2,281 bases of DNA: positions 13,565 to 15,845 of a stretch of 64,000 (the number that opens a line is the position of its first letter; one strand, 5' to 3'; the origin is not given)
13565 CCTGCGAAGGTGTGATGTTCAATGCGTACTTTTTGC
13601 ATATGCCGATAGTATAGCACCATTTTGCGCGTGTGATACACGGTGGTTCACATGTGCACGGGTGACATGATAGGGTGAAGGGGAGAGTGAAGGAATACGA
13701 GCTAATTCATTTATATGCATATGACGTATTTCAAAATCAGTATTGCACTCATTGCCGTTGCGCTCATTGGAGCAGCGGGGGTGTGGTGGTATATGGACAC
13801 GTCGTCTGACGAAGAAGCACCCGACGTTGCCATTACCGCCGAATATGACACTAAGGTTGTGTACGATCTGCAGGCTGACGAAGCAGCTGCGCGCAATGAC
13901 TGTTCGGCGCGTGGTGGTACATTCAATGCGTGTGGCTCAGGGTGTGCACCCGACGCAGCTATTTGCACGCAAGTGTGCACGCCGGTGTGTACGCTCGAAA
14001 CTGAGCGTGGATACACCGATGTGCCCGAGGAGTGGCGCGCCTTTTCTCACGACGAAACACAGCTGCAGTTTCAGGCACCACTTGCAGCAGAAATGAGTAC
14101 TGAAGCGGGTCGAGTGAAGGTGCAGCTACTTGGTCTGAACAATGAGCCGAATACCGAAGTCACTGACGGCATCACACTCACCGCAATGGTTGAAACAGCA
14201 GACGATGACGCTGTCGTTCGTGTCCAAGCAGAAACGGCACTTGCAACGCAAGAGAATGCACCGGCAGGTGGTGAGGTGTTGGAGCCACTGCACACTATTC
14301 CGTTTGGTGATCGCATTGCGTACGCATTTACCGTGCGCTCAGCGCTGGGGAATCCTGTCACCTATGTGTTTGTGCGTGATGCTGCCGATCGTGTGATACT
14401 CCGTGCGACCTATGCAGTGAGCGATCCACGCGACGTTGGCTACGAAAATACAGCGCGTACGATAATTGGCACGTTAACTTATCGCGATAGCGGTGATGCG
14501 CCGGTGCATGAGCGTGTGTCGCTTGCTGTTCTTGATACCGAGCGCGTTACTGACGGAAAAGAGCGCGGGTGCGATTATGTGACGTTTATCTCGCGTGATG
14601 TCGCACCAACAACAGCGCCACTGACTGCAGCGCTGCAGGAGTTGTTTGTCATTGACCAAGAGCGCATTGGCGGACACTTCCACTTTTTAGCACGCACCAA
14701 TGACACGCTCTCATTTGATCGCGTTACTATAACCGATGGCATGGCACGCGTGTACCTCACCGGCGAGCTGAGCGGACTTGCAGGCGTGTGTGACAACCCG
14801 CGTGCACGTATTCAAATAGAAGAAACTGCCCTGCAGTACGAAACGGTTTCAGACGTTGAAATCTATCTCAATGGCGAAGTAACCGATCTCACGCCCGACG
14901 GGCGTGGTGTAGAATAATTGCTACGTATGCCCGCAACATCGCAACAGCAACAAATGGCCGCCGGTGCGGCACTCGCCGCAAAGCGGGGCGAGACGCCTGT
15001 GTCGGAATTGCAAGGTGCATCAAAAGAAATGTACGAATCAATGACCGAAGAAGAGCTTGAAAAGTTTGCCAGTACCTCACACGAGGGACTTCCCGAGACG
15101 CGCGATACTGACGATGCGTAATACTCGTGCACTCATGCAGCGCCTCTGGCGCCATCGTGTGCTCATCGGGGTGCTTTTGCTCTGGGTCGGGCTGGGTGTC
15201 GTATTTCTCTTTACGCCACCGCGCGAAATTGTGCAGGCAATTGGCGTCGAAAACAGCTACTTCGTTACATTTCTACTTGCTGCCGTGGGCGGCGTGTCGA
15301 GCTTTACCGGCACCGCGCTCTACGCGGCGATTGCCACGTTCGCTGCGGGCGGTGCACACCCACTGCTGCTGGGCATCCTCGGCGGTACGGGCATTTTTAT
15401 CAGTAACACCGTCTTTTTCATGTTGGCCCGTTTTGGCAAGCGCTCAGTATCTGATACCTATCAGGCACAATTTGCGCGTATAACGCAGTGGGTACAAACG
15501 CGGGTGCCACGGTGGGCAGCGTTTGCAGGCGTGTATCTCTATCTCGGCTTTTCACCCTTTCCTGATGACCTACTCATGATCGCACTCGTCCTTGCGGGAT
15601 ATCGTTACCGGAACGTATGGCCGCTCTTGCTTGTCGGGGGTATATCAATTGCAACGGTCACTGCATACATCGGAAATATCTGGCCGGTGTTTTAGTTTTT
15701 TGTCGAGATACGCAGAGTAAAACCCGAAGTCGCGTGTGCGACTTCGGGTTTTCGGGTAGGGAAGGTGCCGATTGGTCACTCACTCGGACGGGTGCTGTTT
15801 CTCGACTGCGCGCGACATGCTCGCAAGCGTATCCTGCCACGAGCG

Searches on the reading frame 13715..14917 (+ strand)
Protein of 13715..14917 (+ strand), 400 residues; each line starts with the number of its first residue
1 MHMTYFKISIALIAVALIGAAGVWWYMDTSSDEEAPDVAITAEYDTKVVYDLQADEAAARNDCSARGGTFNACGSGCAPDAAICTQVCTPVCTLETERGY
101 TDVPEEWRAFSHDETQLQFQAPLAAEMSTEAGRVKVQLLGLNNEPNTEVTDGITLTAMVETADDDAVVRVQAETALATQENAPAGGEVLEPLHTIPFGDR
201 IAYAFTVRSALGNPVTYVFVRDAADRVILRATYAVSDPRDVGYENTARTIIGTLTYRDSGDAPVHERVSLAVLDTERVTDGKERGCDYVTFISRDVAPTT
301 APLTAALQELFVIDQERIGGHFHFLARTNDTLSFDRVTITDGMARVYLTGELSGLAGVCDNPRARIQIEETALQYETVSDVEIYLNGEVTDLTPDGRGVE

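Call 7: search_protein_families(library=pfam, proteins=[window:13715-14917:+], max_evalue=0.01)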
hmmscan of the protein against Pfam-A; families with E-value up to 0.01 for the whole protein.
window:13715-14917:+ (400 aa): 1 family
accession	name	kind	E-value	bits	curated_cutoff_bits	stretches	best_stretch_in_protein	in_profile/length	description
PF10646.14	Germane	-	0.00043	21.3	23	1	299-388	27-114/117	Sporulation and spore germination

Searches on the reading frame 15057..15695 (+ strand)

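Call 7: search_protein_families(library=pfam, proteins=[window:15057-15695:+], max_evalue=0.01)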
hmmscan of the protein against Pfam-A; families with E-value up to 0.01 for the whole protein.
window:15057-15695:+ (212 aa): 1 family
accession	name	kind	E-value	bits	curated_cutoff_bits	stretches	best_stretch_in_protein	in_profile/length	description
PF09335.16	VTT_dom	-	0.0019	19.1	33.9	1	93-207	6-122/123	VTT domain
